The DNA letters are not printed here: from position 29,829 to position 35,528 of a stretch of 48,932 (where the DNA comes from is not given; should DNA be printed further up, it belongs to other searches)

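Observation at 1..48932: Genome-wide hyper-enrichment of GANTC, above all GAGTC/GACTC, with no methyltransferase gene visible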

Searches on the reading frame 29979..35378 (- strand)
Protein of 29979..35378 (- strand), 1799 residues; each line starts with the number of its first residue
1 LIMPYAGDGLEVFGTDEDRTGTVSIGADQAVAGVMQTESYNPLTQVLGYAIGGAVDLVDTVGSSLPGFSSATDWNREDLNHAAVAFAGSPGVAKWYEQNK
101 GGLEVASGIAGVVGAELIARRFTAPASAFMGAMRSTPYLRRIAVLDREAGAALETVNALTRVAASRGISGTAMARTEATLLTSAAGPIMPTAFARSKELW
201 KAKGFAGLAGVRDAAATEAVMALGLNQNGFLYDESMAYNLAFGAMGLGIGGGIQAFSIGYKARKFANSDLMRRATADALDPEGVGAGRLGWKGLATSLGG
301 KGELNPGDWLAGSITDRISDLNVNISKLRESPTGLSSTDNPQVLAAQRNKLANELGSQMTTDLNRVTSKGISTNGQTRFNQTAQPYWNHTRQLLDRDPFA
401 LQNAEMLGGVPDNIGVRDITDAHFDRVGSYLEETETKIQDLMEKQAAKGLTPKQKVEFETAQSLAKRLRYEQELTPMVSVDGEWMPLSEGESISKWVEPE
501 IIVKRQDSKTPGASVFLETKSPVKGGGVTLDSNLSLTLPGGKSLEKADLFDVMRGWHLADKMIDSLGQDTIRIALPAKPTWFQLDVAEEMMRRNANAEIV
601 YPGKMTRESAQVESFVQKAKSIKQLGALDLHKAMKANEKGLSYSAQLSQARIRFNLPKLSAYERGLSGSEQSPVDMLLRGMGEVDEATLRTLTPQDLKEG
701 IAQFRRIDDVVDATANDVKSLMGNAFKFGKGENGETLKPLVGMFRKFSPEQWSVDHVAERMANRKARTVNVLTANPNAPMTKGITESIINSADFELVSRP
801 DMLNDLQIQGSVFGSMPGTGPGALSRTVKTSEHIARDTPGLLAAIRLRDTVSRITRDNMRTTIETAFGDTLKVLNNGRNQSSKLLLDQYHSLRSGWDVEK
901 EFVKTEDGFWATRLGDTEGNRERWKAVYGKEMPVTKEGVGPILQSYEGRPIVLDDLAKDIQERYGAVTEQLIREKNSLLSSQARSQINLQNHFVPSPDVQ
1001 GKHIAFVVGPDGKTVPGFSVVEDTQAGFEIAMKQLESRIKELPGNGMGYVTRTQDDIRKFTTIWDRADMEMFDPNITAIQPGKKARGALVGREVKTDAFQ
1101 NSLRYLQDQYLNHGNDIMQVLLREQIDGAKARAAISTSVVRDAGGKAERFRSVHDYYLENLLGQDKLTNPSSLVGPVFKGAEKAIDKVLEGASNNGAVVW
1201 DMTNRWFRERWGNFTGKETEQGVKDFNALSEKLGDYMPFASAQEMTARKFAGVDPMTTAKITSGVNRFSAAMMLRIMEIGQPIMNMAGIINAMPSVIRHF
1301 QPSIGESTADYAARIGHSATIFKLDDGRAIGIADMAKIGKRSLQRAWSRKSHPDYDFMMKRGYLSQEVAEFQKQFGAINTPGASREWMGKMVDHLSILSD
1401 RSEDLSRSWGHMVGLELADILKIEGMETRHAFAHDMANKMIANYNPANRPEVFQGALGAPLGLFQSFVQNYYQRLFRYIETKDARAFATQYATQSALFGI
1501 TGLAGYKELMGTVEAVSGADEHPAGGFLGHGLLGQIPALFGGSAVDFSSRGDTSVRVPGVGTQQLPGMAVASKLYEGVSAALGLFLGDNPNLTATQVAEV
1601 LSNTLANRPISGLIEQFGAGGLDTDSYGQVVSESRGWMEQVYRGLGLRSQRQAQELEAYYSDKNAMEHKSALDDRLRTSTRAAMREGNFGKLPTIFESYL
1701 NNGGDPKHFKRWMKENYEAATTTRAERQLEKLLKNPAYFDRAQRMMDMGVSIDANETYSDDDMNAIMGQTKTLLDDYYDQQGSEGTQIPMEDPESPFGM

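Call 4: search_protein_families(library=pfam, proteins=[window:29979-35378:-])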
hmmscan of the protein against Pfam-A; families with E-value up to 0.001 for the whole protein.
window:29979-35378:- (1799 aa): 0 families

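Call 29: search_protein_families(library=phrogs, max_evalue=0.001, proteins=[window:29979-35372:-])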
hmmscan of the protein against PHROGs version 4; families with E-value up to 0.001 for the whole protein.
window:29979-35372:- (1797 aa): 1 family
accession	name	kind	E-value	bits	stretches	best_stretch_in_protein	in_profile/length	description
phrog_16165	-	unknown function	9.6e-15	53.8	1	1257-1630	1366-1733/1849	-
